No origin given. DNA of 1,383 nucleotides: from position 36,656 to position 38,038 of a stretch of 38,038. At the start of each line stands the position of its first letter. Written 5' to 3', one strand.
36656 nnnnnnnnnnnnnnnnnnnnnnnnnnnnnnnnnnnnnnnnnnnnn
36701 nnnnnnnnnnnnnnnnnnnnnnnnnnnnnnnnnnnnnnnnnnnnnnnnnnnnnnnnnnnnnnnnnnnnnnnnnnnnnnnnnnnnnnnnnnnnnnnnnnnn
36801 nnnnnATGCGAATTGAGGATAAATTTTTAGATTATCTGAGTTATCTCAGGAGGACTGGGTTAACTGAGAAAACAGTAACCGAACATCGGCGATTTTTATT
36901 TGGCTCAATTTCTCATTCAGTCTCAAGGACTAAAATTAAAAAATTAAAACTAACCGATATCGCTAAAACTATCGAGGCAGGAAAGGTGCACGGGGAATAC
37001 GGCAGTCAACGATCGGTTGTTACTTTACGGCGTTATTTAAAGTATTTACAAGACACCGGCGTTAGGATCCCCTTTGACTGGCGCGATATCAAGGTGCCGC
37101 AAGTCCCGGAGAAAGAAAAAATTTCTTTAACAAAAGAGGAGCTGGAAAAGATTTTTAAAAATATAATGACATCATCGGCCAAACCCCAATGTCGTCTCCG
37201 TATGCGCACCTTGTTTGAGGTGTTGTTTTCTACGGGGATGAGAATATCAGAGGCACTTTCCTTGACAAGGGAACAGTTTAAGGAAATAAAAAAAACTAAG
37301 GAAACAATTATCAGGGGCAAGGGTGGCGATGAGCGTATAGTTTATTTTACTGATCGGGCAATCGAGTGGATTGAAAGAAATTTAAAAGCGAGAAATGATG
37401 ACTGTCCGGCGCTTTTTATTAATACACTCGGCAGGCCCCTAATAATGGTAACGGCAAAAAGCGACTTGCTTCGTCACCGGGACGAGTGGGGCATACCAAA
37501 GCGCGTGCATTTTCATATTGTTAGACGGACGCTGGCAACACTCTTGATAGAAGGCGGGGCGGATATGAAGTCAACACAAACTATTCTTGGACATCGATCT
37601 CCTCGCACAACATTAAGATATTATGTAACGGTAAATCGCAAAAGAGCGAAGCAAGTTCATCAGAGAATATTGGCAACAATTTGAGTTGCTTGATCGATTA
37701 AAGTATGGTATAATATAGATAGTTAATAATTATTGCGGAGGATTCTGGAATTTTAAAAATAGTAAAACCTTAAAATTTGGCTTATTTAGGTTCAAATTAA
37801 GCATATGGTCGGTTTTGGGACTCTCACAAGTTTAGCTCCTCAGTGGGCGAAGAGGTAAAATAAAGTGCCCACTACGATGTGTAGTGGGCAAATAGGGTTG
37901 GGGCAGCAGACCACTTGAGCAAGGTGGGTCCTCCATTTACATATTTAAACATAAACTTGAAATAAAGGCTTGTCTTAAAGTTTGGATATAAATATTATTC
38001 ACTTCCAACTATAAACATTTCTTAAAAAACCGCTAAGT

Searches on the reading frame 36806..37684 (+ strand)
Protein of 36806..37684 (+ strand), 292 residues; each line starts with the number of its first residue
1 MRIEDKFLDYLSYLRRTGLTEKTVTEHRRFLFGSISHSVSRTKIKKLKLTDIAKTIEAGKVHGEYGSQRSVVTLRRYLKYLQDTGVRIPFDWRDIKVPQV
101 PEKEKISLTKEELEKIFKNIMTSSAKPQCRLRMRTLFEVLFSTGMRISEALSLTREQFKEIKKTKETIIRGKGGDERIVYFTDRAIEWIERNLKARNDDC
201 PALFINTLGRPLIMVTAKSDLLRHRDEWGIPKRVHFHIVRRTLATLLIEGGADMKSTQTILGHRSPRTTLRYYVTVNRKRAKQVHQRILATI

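Call 11: search_protein_families(library=pfam, proteins=[window:36806-37684:+], max_evalue=0.01)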
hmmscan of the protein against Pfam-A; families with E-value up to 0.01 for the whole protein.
window:36806-37684:+ (292 aa): 2 families
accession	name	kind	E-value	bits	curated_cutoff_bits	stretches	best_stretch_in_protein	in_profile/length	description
PF00589.27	Phage_integrase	-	1.7e-30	106.5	27.1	1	108-278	3-170/172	Phage integrase family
PF16795.10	Phage_integr_3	-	0.00024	21.5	27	0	233-288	104-158/161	Archaeal phage integrase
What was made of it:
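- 36806..37684 (+): Tyrosine integrase. Pfam PF00589, E = 1.7e-30 (call 11).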

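Call 16: find_encoding_contigs(protein=window:36806-37684:+, flank=3000, max_places=10)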
Protein window:36806-37684:+ (292 aa): no gene with exactly this product is on record in the collection.

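Call 18: find_related_loci(query=window:36806-37684:+, collection=viral_contigs, flank=3000)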
Query window:36806-37684:+ (292 aa) in viral_contigs; peptide patterns used: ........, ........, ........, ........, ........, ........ (x = any residue, [..] = any of these).
17 stretches matched a pattern, but none encodes a relative of the query by tblastn (E <= 1e-3).

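Call 20: find_homologous_proteins(query=window:36806-37684:+, max_evalue=1e-10)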
Query window:36806-37684:+ (292 aa): 763 proteins with E <= 1e-10 among 1685 candidates; the best 120 are listed.
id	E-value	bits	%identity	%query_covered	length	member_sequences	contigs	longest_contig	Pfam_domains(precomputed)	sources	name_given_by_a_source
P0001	1.5e-187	640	100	100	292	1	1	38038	PF00589.28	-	-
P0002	1.0e-110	388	64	94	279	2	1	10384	PF00589.28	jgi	jgi:integrase/recombinase XerD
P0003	1.6e-110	387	62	99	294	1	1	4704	PF00589.28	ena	-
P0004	5.8e-105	369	59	100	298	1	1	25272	PF00589.28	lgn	-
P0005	9.3e-102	358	59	99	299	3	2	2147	PF00589.28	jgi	jgi:site-specific recombinase XerD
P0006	9.5e-99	348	58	99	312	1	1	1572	PF00589.28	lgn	-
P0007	2.4e-97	344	55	100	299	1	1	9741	PF00589.28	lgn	-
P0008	1.3e-96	341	56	100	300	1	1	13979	PF00589.28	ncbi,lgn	-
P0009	2.3e-95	337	56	100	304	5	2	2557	PF00589.28,PF11917.14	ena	-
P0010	3.7e-95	337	56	100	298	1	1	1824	PF00589.28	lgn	-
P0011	6.7e-94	332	55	100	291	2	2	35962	PF00589.28,PF11917.14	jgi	-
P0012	7.9e-91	322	50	100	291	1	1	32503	PF00589.28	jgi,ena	-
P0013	5.5e-90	320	53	100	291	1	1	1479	PF00589.28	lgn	-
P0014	3.7e-86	307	50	99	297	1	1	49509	PF00589.28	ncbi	-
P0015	3.7e-85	304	49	100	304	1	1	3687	PF00589.28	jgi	jgi:site-specific recombinase XerD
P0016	9.0e-84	299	51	99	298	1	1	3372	PF00589.28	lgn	-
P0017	2.4e-83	298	51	100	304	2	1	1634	PF00589.28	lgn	-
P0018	2.7e-82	294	49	100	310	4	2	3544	PF00589.28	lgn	-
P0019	4.0e-82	294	57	85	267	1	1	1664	PF00589.28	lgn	-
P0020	4.9e-82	294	50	99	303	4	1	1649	PF00589.28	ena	-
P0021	4.9e-82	294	50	95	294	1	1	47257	PF00589.28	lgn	-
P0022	1.2e-81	292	49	100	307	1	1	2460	PF00589.28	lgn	-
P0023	1.7e-81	292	47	100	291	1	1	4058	PF00589.28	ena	-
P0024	4.1e-78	281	45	99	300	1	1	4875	PF00589.28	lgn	-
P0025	5.0e-78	280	48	99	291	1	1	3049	PF00589.28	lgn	-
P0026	1.9e-77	279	48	100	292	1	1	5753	PF00589.28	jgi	-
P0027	1.3e-76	276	48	100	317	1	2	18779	PF00589.28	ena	-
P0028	2.7e-76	275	46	100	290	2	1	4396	PF00589.28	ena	-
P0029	3.4e-76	274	49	99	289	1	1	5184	PF00589.28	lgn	-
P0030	3.7e-76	274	48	99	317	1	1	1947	PF00589.28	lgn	-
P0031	4.5e-76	274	48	100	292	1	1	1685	PF00589.28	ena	-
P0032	6.0e-76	274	48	96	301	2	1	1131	PF00589.28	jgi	jgi:site-specific recombinase XerD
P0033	1.1e-75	273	46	100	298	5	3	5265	PF00589.28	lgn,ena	-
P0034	6.1e-75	270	48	100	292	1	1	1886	PF00589.28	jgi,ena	-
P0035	8.4e-75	270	47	99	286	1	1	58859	PF00589.28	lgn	-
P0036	1.1e-74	270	44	99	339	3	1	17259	PF00589.28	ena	-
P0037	1.1e-74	270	47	99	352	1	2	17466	PF00589.28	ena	-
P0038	5.8e-74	267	47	100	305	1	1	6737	PF00589.28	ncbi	-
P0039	1.7e-73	266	46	99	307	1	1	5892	PF00589.28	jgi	jgi:integrase/recombinase XerD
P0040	7.4e-73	263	46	99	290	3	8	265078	PF00589.28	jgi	jgi:site-specific recombinase XerD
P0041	1.3e-72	263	47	99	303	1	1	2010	PF00589.28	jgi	jgi:site-specific recombinase XerD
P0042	2.2e-72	262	46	100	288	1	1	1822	PF00589.28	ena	-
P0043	2.3e-72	262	45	100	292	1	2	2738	PF00589.28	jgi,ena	jgi:site-specific recombinase XerD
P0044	6.3e-72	260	46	98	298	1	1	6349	PF00589.28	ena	-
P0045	2.0e-71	259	45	100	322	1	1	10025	PF00589.28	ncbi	-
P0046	3.5e-71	258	46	93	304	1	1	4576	PF00589.28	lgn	-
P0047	9.1e-71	257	46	99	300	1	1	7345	PF00589.28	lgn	-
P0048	3.2e-70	255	47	93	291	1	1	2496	PF00589.28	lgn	-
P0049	3.5e-70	255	44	99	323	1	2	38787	PF00589.28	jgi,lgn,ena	jgi:site-specific recombinase XerD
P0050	5.0e-70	254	46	99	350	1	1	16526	PF00589.28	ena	-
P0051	6.4e-70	254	46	93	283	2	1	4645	PF00589.28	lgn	-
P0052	2.1e-69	252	44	99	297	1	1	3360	PF00589.28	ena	-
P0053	5.9e-69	251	45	99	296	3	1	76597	PF00589.28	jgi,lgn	jgi:integrase/recombinase XerD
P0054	1.8e-67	246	41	99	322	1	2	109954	PF00589.28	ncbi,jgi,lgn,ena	-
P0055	5.3e-67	244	45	99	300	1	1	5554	PF00589.28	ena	-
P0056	1.3e-66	243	43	99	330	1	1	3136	PF00589.28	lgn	-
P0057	1.4e-66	243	45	99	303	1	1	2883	PF00589.28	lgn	-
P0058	2.9e-66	242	46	94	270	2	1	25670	PF00589.28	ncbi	-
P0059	4.9e-66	241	44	99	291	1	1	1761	PF00589.28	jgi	jgi:site-specific recombinase XerD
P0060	8.1e-66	240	44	98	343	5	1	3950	PF00589.28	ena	-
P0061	1.7e-63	233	40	100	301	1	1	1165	PF00589.28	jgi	jgi:site-specific recombinase XerD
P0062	2.9e-63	232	42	99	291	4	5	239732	PF00589.28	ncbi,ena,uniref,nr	ncbi:MAG: hypothetical protein A3C79_00845 [Candidatus Taylorbacteria bacterium RIFCSPHIGHO2_02_FULL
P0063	2.9e-63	232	42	99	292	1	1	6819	PF00589.28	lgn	-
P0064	1.1e-62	230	42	99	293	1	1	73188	PF00589.28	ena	-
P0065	2.1e-62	229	41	98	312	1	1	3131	PF00589.28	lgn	-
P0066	7.9e-62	227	41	100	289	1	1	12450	PF00589.28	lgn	-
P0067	1.0e-61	227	41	99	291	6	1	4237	PF00589.28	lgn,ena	-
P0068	4.8e-61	225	40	98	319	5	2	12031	PF00589.28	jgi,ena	jgi:integrase/recombinase XerD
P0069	2.7e-60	222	39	99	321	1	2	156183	PF00589.28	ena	-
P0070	9.4e-60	221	42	99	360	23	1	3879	PF00589.28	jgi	jgi:integrase/recombinase XerD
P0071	2.9e-59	219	40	99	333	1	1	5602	PF00589.28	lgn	-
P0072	7.9e-58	214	39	98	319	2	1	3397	PF00589.28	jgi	jgi:integrase/recombinase XerD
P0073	1.5e-56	210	39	99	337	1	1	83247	PF00589.28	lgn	-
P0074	4.9e-55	205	39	99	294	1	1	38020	PF00589.28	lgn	-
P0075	1.3e-53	200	38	98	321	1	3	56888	PF00589.28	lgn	-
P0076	1.1e-52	197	46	74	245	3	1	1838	PF00589.28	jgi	jgi:integrase/recombinase XerD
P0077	1.1e-51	194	43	86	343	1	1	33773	PF00589.28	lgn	-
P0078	3.7e-51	192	40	100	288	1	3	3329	PF00589.28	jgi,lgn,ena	-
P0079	3.2e-48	183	37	100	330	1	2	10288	PF00589.28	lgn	-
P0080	7.8e-48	181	38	100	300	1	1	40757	PF00589.28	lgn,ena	-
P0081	5.2e-47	179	37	99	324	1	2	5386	PF00589.28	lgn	-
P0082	8.2e-47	178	36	99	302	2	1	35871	PF00589.28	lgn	-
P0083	9.5e-37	145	35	89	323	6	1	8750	PF00589.28,PF16795.11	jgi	-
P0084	7.8e-36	142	33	97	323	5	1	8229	PF00589.28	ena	-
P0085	1.7e-33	134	33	97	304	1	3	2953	PF00589.28,PF16795.11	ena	-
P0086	5.0e-33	133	33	97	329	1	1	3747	PF00589.28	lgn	-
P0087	6.7e-33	132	36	96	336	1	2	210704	PF00589.28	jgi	jgi:integrase/recombinase XerD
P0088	6.8e-33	132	35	97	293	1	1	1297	PF00589.28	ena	-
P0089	3.3e-32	130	41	67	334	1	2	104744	PF13495.13,PF00589.28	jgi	jgi:integrase/recombinase XerD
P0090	2.2e-30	124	37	80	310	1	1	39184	PF13495.13,PF13102.13,PF00589.28,PF02899.24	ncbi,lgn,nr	ncbi:MAG: tyrosine-type recombinase/integrase [bacterium]|nr:tyrosine-type recombinase/integrase [ba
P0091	3.0e-30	124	36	89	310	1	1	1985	PF13102.13,PF00589.28,PF02899.24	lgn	-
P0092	4.0e-30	123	46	54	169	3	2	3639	PF00589.28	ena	-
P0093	5.4e-30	123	34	97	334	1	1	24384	PF00589.28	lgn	-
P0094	7.7e-30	122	37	83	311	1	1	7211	PF00589.28,PF02899.24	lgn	-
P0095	4.9e-29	120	35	97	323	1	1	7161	PF00589.28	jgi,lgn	-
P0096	5.4e-29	120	38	76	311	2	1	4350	PF13495.13,PF13102.13,PF00589.28,PF02899.24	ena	-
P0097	7.8e-29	119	35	92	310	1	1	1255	PF13102.13,PF00589.28,PF02899.24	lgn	-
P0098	8.2e-29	119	39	79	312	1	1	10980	PF13102.13,PF00589.28,PF02899.24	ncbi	-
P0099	1.4e-28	118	37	76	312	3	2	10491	PF13495.13,PF13102.13,PF00589.28,PF02899.24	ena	-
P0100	2.8e-28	117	41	64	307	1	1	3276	PF00589.28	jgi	jgi:integrase/recombinase XerD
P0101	5.3e-28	116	37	76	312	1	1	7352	PF13495.13,PF13102.13,PF00589.28,PF02899.24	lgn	-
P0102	7.2e-28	116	39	75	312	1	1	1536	PF00589.28,PF02899.24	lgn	-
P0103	1.4e-27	115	38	76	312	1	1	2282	PF13102.13,PF00589.28,PF02899.24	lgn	-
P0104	1.4e-27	115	33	96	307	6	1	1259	PF00589.28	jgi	jgi:site-specific recombinase XerD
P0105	1.6e-27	115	38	76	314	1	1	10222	PF00589.28,PF02899.24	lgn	-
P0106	3.6e-27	114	36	80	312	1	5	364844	PF13102.13,PF00589.28,PF02899.24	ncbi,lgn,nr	ncbi:MAG: tyrosine-type recombinase/integrase [Candidatus Sungbacteria bacterium]|nr:tyrosine-type r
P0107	5.9e-27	113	33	88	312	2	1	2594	PF00589.28,PF02899.24,PF16795.11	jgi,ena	-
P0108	8.3e-27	112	33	96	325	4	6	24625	PF13102.13,PF00589.28,PF02899.24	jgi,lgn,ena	-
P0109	1.1e-26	112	32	96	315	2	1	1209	PF13495.13,PF13102.13,PF00589.28,PF02899.24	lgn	-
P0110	1.3e-26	112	35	74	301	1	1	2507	PF13495.13,PF00589.28,PF02899.24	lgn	-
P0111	1.4e-26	112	32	99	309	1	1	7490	PF00589.28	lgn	-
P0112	1.6e-26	112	40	67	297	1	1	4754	PF00589.28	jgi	jgi:site-specific recombinase XerD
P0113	1.7e-26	111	37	76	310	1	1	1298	PF13495.13,PF13102.13,PF00589.28,PF02899.24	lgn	-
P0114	2.4e-26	111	38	76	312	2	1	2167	PF13495.13,PF13102.13,PF00589.28,PF02899.24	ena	-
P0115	5.1e-26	110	36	76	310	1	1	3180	PF13495.13,PF13102.13,PF00589.28,PF02899.24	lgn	-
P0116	8.2e-26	109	32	96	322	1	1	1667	PF13102.13,PF00589.28,PF02899.24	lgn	-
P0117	9.5e-26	109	41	67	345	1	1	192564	PF00589.28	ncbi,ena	-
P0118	1.1e-25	109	36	75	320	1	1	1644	PF00589.28,PF02899.24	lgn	-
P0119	1.1e-25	109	40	64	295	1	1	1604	PF00589.28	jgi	jgi:integrase/recombinase XerD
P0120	1.2e-25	109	30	98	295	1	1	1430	PF00589.28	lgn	-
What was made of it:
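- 36806..37684 (+): Homologues are at most 64% identical (call 20).
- Tried and rejected: Integrase homologues are at most 64% identical (call 20).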

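Call 21: find_encoding_contigs(protein=P0002, flank=4000, max_places=3)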
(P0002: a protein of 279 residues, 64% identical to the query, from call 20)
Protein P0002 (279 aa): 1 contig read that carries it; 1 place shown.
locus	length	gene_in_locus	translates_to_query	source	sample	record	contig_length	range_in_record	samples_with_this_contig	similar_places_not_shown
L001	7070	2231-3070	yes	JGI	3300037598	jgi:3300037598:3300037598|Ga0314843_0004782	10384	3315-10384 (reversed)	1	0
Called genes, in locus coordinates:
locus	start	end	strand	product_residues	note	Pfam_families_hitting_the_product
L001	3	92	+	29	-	?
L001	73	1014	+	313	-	PF13495:Phage_int_SAM_4, PF00589:Phage_integrase, PF16795:Phage_integr_3 (weak)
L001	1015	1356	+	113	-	-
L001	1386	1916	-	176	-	-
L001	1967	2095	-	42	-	-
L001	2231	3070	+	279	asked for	PF00589:Phage_integrase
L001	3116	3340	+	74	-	-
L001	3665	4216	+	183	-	PF13730:HTH_36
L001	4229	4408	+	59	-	-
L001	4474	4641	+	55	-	-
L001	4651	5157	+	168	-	-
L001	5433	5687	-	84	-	PF12728:HTH_17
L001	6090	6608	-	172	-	-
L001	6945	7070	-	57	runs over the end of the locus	-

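Call 22: find_encoding_contigs(protein=P0004, flank=4000, max_places=3)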
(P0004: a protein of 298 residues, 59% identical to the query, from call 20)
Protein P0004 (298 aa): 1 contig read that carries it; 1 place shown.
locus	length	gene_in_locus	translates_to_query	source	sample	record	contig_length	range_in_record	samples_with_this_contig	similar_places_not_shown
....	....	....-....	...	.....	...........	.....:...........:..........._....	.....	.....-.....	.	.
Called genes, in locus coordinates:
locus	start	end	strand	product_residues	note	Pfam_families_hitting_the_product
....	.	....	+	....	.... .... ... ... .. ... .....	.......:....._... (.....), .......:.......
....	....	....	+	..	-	-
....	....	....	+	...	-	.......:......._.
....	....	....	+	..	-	-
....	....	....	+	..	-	-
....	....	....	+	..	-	-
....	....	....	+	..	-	-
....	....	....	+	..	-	-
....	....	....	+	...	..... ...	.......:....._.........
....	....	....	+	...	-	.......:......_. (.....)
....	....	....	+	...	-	-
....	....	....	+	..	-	?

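Call 23: find_encoding_contigs(protein=P0011, flank=4000, max_places=3)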
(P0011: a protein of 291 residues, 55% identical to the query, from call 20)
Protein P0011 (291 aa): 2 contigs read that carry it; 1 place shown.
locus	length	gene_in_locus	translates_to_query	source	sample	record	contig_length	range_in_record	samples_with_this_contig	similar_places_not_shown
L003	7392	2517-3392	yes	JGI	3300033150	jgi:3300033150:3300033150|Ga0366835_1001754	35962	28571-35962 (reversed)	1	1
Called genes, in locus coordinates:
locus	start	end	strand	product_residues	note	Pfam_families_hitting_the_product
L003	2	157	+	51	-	?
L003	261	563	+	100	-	-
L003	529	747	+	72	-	-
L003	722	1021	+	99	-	-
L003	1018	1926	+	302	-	PF00112:Peptidase_C1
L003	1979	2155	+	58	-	-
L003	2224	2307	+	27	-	-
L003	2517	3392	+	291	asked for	PF00589:Phage_integrase, PF11917:DUF3435 (weak)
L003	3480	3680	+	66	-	-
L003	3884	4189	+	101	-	-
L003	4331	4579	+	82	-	-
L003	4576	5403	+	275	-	-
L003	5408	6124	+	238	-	-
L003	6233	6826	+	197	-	PF04492:Phage_rep_O (weak)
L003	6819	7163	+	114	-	-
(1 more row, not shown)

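Call 24: find_encoding_contigs(protein=P0008, flank=4000, max_places=3)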
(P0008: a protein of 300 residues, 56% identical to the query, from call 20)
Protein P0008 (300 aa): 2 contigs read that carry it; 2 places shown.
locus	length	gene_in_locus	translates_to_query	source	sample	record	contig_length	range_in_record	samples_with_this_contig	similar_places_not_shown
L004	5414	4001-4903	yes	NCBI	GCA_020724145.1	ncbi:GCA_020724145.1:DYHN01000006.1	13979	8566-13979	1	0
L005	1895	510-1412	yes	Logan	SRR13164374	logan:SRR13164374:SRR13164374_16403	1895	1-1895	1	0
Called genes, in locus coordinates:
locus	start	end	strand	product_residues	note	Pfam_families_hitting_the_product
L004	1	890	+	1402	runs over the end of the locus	-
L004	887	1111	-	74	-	-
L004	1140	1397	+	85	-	-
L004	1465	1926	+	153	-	-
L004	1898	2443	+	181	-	PF00565:SNase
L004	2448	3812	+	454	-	PF13365:Trypsin_2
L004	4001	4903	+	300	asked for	PF00589:Phage_integrase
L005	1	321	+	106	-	?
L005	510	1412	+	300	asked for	PF00589:Phage_integrase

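Call 94: find_encoding_contigs(protein=P0003, flank=4000, max_places=2)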
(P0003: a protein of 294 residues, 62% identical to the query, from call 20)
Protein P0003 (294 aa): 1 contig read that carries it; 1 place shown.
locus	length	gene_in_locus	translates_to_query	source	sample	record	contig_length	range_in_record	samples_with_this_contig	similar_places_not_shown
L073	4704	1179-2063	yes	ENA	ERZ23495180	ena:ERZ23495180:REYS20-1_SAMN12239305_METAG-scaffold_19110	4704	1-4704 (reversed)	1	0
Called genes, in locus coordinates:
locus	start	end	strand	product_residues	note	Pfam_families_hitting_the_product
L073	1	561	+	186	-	?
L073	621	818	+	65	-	-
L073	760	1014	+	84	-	-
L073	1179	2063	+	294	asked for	PF00589:Phage_integrase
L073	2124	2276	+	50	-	-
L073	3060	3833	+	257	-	PF13730:HTH_36 (weak)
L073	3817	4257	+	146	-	PF24608:PDDEXK_15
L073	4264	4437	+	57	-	-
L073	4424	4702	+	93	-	?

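Call 95: find_encoding_contigs(protein=P0007, flank=4000, max_places=2)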
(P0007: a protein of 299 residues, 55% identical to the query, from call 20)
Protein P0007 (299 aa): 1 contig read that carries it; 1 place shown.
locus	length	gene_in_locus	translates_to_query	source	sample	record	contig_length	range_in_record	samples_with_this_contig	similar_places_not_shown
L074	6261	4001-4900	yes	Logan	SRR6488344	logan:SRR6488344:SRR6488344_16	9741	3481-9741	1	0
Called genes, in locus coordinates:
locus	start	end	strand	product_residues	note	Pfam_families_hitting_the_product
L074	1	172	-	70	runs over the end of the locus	-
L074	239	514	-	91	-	-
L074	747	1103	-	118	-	-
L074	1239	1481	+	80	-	-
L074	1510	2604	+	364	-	PF01471:PG_binding_1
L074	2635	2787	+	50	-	-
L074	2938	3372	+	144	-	-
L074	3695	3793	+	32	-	-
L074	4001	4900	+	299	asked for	PF00589:Phage_integrase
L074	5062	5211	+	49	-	-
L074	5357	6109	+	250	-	-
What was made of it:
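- On Invertible promoter/segment (inverton): However, the recombinase is the phage integrase by synteny (calls 21-24, 94, 95).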

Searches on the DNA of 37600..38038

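Call 32: search_rna_families(source=window, start=37600, end=38038, threshold=evalue, max_evalue=10, show_alignments=2)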
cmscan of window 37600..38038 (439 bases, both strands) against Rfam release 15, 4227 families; matches with E-value up to 10: 2.
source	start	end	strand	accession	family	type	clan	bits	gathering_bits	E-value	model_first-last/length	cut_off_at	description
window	37941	38008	-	RF03875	MIR5272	Gene; miRNA;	-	17.8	64.5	8.4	1-74/74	no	MIR5272 microRNA precursor family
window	37750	37789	+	RF00011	RNaseP_bact_b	Gene; ribozyme;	CL00002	8.4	97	6.3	1-365/365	no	Bacterial RNase P class B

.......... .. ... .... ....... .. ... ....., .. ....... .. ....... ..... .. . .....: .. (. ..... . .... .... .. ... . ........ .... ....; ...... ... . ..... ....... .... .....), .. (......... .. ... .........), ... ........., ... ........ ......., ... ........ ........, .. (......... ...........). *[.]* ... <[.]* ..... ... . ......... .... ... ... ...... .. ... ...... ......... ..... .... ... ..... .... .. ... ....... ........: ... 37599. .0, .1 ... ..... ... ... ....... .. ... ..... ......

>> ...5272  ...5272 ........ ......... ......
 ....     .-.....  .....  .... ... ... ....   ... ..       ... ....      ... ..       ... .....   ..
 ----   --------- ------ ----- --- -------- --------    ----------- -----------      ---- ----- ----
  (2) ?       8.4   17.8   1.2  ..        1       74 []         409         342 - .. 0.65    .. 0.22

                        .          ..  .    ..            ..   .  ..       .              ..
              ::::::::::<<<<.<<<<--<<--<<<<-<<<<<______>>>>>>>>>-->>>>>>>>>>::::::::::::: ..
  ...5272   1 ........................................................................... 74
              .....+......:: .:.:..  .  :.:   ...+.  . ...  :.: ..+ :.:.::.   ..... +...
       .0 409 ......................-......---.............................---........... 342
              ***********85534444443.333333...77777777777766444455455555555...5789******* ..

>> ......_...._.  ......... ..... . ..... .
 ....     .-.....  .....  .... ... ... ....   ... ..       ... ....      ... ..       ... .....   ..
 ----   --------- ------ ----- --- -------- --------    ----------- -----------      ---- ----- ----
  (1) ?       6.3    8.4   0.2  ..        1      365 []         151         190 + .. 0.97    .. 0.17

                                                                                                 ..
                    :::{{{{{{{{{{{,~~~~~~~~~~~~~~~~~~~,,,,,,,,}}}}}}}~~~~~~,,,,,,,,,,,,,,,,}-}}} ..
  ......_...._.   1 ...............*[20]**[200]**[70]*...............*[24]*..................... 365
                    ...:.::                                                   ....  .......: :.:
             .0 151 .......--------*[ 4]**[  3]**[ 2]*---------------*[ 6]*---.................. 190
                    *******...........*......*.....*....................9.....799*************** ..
